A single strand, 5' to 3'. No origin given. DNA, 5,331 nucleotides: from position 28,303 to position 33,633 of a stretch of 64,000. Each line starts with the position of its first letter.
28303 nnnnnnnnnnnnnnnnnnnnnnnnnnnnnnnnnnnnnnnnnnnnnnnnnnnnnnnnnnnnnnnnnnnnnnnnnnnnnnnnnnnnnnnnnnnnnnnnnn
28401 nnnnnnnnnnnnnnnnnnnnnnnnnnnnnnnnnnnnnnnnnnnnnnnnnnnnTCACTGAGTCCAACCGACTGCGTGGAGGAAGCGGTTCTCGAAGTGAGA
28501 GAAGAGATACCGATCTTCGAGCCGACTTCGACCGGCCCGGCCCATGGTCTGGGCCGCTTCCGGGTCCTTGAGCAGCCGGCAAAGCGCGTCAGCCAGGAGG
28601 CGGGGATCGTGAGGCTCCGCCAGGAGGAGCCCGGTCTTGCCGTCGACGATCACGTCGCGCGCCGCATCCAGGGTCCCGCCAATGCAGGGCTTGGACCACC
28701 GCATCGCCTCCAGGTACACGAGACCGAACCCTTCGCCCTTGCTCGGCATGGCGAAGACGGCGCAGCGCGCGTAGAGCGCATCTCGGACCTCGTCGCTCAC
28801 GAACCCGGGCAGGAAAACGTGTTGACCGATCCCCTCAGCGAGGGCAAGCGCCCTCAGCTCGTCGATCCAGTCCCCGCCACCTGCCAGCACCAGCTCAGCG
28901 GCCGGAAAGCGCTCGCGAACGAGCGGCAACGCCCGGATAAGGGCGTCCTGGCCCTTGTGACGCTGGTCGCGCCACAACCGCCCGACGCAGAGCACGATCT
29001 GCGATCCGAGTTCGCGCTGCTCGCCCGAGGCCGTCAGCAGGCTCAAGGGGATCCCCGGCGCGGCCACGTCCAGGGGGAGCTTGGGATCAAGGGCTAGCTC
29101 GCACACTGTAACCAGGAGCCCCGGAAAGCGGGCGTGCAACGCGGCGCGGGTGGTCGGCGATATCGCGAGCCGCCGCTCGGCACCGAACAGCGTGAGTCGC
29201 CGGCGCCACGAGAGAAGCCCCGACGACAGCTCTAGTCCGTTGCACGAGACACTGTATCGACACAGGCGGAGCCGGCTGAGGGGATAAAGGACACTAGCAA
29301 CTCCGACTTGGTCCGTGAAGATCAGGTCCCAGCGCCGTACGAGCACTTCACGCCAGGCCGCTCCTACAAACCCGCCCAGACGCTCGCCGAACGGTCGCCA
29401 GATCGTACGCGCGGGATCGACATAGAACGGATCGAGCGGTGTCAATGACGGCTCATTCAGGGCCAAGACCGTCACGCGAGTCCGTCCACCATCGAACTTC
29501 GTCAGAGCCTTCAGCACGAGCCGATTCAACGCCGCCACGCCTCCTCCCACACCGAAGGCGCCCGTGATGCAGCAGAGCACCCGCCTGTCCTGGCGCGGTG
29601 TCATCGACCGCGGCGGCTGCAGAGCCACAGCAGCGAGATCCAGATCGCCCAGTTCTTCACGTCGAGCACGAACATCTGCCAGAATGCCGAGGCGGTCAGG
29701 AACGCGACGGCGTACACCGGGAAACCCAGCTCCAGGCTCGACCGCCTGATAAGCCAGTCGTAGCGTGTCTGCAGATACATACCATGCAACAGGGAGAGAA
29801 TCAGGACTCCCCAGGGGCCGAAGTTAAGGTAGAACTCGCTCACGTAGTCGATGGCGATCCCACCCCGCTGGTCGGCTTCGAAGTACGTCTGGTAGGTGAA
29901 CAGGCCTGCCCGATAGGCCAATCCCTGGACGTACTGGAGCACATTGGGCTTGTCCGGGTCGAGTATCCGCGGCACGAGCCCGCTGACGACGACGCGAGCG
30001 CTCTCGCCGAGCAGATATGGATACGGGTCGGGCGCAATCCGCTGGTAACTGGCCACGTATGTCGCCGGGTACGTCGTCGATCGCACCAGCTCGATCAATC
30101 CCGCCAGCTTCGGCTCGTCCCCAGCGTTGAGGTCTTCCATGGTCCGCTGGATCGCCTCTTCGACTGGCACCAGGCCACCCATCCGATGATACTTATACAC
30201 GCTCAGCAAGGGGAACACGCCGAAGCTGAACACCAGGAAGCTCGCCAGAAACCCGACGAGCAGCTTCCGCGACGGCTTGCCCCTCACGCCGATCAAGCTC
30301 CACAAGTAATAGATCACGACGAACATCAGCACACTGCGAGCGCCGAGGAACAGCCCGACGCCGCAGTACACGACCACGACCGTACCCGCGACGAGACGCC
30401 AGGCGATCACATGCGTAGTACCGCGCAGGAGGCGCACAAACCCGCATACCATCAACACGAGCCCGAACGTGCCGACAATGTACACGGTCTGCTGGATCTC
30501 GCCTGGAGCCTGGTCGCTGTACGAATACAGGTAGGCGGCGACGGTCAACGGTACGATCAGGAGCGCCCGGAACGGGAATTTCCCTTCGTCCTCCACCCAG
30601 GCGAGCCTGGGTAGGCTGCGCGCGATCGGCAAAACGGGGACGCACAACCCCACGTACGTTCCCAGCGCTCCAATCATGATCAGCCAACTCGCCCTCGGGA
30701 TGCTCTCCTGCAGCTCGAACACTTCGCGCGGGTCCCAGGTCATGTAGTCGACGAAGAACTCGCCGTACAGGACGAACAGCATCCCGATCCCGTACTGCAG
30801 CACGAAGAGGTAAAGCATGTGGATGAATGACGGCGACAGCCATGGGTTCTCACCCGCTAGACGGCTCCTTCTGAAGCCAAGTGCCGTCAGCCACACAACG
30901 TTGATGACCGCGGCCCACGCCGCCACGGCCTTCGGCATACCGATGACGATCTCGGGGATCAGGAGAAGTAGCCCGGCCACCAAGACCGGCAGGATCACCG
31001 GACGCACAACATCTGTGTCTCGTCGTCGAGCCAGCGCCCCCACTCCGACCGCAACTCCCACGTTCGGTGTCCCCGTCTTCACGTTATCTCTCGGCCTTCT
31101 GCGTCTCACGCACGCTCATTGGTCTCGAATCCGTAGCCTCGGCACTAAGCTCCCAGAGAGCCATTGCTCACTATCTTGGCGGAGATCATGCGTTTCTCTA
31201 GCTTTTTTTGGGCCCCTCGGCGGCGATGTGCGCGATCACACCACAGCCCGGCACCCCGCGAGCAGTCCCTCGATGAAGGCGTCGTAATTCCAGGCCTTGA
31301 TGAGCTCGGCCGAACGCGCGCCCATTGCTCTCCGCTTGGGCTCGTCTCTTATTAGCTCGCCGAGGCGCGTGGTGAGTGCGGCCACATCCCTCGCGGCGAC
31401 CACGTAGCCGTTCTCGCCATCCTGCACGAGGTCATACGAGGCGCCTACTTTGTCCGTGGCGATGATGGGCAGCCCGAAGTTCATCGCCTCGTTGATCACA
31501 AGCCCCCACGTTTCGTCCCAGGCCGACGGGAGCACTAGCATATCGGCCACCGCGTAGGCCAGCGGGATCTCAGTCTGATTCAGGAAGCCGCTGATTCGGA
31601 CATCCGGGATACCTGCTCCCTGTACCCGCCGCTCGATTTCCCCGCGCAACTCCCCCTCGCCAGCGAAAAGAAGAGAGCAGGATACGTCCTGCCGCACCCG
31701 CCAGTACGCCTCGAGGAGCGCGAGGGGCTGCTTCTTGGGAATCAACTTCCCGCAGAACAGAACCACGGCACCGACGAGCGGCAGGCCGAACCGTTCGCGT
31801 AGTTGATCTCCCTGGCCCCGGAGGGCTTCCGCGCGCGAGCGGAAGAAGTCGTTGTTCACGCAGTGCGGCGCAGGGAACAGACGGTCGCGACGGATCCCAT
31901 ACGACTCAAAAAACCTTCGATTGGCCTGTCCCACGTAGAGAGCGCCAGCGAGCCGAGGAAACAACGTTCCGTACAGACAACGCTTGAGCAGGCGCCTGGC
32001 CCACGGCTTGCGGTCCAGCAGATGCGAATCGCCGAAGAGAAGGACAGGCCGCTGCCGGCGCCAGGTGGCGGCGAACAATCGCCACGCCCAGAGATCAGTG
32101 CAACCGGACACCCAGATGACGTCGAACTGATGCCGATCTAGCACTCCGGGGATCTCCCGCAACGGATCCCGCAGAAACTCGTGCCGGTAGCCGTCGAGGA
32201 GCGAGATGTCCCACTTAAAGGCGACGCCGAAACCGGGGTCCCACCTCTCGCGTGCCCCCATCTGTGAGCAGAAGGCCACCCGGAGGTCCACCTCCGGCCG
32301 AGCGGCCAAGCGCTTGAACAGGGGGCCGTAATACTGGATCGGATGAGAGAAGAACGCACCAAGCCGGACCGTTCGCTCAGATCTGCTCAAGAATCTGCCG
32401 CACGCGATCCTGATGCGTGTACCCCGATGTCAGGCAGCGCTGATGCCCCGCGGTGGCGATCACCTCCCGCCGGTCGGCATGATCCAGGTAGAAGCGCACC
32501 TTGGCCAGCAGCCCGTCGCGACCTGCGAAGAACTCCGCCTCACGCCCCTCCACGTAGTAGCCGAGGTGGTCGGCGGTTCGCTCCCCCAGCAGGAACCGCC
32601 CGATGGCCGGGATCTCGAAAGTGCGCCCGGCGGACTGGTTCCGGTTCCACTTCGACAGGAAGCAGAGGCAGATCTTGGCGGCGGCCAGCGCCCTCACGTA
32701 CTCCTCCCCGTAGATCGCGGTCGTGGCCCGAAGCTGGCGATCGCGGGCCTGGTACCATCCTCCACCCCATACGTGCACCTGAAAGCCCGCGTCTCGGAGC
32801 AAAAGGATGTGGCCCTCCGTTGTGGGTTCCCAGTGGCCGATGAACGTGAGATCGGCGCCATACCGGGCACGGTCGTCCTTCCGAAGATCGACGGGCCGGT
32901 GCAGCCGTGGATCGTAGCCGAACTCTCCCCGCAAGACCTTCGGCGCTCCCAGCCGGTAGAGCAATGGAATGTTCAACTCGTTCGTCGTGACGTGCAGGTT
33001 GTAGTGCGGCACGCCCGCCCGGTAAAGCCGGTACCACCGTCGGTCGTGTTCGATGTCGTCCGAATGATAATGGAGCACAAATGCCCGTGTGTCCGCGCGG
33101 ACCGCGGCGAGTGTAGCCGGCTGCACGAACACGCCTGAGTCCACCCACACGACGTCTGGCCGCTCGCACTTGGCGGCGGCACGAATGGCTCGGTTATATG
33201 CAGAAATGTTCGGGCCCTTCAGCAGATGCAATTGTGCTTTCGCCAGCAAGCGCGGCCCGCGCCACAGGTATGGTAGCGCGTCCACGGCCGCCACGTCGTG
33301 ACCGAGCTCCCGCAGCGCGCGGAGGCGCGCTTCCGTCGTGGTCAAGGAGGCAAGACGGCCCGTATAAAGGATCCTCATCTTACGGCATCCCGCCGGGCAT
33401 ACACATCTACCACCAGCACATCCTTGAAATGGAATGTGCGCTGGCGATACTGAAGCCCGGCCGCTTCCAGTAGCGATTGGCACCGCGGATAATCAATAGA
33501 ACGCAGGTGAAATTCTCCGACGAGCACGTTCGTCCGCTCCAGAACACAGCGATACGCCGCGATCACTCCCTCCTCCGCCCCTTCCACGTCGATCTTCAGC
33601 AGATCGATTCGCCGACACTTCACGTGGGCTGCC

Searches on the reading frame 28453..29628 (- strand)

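Call 31: search_protein_families(library=pfam, proteins=[window:28453-29628:-], max_evalue=0.00001)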
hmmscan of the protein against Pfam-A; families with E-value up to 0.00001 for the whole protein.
window:28453-29628:- (391 aa): 3 families
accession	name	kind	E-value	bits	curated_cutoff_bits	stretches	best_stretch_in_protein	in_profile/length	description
PF00534.26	Glycos_transf_1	-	3.3e-35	121.6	26.4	1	208-368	14-171/172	Glycosyl transferases group 1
PF13692.12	Glyco_trans_1_4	-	2.1e-34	119.2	27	1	210-355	2-142/142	Glycosyl transferases group 1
PF20706.3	GT4-conflict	-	6.1e-12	45.7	26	1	190-316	178-309/385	Family 4 Glycosyltransferase in conflict systems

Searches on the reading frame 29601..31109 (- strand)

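Call 32: search_protein_families(library=pfam, proteins=[window:29601-31109:-], max_evalue=0.00001)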
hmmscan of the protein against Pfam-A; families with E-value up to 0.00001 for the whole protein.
window:29601-31109:- (502 aa): 1 family
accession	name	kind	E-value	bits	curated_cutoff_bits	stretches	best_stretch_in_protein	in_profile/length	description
PF14296.11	O-ag_pol_Wzy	-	3.2e-10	39.7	26.6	1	238-468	207-427/468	O-antigen polysaccharide polymerase Wzy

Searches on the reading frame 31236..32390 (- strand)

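Call 32: search_protein_families(library=pfam, proteins=[window:31236-32390:-], max_evalue=0.00001)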
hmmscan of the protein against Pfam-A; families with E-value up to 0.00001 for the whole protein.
window:31236-32390:- (384 aa): 2 families
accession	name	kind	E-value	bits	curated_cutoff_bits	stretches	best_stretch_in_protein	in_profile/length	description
PF00534.26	Glycos_transf_1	-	4.2e-30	105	26.4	1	198-360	6-169/172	Glycosyl transferases group 1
PF13692.12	Glyco_trans_1_4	-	9.2e-27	94.5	27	1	209-349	3-142/142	Glycosyl transferases group 1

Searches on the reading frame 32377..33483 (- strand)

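Call 32: search_protein_families(library=pfam, proteins=[window:32377-33483:-], max_evalue=0.00001)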
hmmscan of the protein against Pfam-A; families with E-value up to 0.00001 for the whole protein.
window:32377-33483:- (368 aa): 1 family
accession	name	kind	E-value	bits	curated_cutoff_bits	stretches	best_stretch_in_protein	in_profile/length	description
PF13524.12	Glyco_trans_1_2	-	1.7e-26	93.3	25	1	230-366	10-144/144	Glycosyl transferase-like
